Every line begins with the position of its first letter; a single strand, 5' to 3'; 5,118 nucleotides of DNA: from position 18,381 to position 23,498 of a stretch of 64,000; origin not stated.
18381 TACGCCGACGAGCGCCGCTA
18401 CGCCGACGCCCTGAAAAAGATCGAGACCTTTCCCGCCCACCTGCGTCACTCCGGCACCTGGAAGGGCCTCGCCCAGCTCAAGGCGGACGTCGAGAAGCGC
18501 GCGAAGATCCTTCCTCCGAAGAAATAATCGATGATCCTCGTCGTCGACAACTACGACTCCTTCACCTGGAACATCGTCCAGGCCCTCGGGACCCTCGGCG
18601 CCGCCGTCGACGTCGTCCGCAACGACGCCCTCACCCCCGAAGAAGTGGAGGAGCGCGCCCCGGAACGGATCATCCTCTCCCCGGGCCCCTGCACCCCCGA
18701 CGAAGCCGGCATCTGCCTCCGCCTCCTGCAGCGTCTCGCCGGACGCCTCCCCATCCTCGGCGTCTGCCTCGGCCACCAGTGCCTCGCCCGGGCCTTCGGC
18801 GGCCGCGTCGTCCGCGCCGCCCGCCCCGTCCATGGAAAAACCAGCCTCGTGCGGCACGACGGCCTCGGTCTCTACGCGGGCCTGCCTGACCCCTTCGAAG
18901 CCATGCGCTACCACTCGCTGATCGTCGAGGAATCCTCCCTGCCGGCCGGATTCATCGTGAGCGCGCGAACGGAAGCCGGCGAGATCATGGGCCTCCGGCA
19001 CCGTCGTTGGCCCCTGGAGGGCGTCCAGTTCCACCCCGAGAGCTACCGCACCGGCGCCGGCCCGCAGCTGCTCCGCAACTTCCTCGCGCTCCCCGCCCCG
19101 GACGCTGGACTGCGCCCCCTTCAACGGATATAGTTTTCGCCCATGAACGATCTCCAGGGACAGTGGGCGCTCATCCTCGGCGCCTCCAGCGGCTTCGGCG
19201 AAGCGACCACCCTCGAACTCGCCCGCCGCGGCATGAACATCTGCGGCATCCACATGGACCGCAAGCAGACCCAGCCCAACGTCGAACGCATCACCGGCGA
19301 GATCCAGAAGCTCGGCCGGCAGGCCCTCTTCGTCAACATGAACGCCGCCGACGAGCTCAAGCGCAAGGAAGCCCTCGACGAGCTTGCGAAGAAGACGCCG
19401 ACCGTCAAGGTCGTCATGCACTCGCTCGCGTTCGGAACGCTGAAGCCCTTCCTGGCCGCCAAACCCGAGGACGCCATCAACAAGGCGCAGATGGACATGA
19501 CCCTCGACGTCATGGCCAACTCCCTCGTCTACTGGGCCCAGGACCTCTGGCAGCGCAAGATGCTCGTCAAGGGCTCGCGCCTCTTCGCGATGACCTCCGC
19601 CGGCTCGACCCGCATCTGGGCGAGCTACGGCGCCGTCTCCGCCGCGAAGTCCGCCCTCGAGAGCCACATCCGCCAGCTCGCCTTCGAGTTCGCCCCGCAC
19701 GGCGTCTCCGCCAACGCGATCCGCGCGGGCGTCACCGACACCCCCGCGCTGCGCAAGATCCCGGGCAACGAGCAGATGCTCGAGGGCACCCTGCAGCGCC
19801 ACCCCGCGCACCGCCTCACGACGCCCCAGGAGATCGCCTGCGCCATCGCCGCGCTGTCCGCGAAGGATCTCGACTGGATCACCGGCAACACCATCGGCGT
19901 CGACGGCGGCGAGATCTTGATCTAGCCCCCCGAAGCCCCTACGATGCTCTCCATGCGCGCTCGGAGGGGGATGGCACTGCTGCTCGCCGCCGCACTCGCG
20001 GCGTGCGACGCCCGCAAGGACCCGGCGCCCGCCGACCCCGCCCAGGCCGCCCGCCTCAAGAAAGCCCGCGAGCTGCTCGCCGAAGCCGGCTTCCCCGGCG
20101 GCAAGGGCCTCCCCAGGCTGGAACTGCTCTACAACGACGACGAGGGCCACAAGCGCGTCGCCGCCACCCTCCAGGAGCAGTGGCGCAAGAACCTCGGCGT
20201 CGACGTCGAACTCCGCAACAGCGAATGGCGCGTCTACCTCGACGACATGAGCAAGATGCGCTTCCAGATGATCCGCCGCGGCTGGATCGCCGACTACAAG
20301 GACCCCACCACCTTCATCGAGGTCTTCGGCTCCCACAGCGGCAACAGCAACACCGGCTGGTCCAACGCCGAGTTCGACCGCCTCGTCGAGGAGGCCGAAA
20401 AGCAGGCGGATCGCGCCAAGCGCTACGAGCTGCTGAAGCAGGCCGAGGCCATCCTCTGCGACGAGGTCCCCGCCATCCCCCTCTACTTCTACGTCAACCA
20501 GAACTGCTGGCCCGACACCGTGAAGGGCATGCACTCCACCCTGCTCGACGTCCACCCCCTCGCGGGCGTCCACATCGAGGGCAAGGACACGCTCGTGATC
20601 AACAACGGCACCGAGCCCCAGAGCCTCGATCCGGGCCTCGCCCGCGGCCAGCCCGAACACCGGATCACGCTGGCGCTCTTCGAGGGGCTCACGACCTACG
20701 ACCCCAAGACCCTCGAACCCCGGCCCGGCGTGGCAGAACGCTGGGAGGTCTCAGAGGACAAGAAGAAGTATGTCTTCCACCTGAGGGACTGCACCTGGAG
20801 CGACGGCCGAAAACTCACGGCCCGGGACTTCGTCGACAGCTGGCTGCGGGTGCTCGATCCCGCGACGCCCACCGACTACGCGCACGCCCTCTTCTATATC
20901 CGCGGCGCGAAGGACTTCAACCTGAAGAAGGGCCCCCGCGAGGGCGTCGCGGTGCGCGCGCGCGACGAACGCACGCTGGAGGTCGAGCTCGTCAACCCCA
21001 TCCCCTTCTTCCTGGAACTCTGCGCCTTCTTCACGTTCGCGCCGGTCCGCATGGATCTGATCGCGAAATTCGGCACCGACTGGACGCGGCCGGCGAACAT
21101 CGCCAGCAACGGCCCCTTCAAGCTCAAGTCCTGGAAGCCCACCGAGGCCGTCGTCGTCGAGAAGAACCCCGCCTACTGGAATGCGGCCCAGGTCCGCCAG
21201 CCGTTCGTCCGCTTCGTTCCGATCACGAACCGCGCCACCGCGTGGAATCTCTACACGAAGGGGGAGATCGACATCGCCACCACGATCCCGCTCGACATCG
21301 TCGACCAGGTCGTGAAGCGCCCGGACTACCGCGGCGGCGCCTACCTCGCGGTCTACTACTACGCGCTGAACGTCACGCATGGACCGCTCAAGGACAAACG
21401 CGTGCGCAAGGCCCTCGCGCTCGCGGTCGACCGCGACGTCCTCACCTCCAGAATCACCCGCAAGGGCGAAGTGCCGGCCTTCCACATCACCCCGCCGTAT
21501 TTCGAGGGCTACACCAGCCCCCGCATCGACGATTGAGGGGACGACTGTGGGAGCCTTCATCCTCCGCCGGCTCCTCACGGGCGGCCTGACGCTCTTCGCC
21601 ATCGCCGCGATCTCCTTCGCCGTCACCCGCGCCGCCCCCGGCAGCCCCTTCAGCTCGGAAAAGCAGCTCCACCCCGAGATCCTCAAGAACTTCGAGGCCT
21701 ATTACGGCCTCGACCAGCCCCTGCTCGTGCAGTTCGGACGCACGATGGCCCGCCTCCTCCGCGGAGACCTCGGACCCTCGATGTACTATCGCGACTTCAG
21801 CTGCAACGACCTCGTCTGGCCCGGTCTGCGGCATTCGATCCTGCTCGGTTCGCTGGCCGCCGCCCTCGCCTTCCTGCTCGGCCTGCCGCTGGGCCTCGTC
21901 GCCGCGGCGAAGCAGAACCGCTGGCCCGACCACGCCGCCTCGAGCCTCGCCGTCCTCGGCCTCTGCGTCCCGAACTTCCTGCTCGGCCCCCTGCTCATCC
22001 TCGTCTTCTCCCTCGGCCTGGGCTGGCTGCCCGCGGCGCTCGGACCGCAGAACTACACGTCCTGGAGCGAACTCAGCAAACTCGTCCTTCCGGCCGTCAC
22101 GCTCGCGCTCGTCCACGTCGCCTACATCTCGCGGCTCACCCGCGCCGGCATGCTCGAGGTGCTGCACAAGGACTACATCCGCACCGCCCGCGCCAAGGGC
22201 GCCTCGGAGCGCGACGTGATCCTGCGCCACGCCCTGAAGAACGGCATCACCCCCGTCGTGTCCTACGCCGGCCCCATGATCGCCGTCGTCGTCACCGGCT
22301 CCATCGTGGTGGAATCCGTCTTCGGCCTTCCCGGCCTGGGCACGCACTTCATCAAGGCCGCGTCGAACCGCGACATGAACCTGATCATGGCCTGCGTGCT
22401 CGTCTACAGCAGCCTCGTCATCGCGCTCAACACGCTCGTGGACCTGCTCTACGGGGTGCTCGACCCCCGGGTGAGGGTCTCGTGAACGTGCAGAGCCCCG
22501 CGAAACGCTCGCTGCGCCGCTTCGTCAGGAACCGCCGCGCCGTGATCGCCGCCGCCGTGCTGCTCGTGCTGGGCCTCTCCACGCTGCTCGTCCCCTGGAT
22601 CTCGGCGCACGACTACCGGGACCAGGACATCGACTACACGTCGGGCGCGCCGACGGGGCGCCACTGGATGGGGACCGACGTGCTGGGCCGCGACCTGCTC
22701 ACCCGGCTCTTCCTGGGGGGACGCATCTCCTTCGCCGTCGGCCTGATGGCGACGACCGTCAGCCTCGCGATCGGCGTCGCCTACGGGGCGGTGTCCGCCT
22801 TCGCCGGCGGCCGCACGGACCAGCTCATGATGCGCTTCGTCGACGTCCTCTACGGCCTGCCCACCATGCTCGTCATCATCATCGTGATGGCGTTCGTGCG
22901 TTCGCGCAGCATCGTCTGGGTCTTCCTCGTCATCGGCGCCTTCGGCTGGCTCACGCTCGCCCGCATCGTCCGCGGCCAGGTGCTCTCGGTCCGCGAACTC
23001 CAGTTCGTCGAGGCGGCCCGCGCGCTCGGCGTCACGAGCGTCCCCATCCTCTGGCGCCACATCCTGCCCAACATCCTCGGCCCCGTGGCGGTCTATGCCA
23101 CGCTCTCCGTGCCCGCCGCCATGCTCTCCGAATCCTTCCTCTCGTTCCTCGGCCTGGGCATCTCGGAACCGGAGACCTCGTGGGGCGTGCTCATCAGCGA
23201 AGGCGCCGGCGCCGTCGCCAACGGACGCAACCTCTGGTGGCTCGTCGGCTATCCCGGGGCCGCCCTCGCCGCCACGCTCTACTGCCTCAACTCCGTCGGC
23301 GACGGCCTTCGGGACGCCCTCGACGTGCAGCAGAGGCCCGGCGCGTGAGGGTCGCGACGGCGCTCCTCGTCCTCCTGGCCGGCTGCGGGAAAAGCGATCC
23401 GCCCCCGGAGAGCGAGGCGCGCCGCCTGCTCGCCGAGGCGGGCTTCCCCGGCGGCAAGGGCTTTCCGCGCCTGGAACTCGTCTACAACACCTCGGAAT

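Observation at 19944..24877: Two circularly permuted OppA lipoproteins in one Opp operon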

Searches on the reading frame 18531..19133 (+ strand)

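Call 13: search_protein_families(library=pfam, proteins=[window:18531-19133:+], max_evalue=0.001)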
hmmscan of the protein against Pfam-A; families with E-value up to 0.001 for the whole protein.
window:18531-19133:+ (200 aa): 2 families
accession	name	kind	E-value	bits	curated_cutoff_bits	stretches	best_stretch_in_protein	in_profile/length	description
PF00117.34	GATase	-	8.7e-59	198.8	22.8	1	3-185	1-187/190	Glutamine amidotransferase class-I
PF07722.19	Peptidase_C26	-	2.8e-09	37.5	20.5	1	68-170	101-219/219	Peptidase C26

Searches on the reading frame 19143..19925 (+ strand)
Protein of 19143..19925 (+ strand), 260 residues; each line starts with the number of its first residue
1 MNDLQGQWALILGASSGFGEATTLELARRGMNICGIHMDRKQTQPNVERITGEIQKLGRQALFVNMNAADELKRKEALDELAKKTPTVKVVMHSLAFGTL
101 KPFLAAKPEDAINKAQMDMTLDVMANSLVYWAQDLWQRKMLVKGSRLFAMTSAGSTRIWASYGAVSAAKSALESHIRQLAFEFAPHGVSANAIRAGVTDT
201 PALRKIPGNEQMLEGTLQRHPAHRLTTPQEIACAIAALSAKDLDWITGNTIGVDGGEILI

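Call 13: search_protein_families(library=pfam, proteins=[window:19143-19925:+], max_evalue=0.001)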
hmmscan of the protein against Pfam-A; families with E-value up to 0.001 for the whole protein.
window:19143-19925:+ (260 aa): 4 families
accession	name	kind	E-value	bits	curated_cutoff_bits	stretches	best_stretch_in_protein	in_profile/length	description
PF13561.12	adh_short_C2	-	2.6e-44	152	27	1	13-256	1-234/236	Enoyl-(Acyl carrier protein) reductase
PF00106.31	adh_short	-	2.4e-22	79.8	26.6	1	7-207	1-191/195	short chain dehydrogenase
PF08659.16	KR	-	2.6e-06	27.9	22.6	1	9-110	3-104/180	KR domain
PF12241.14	Enoyl_reductase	-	0.00083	19.2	22.1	0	113-196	104-190/236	Trans-2-enoyl-CoA reductase catalytic region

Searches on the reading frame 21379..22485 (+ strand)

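Call 13: search_protein_families(library=pfam, proteins=[window:21379-22485:+], max_evalue=0.001)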
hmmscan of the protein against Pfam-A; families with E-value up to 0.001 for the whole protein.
window:21379-22485:+ (368 aa): 2 families
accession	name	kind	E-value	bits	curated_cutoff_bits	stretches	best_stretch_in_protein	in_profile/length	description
PF00528.27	BPD_transp_1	-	3.8e-42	144.5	26.4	1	168-366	1-183/184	Binding-protein-dependent transport system inner membrane component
PF19300.4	BPD_transp_1_N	-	1.3e-06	29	23.8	1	60-129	4-75/114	Binding-prot-dependent transport system membrane comp, N-term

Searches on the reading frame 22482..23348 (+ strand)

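Call 13: search_protein_families(library=pfam, proteins=[window:22482-23348:+], max_evalue=0.001)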
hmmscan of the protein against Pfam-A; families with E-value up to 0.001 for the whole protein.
window:22482-23348:+ (288 aa): 2 families
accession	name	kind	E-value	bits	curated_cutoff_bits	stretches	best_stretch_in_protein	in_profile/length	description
PF00528.27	BPD_transp_1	-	2.7e-27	96.1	26.4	1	98-281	1-179/184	Binding-protein-dependent transport system inner membrane component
PF12911.12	OppC_N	-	1.3e-11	44.7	23.9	1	5-53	1-49/53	N-terminal TM domain of oligopeptide transport permease C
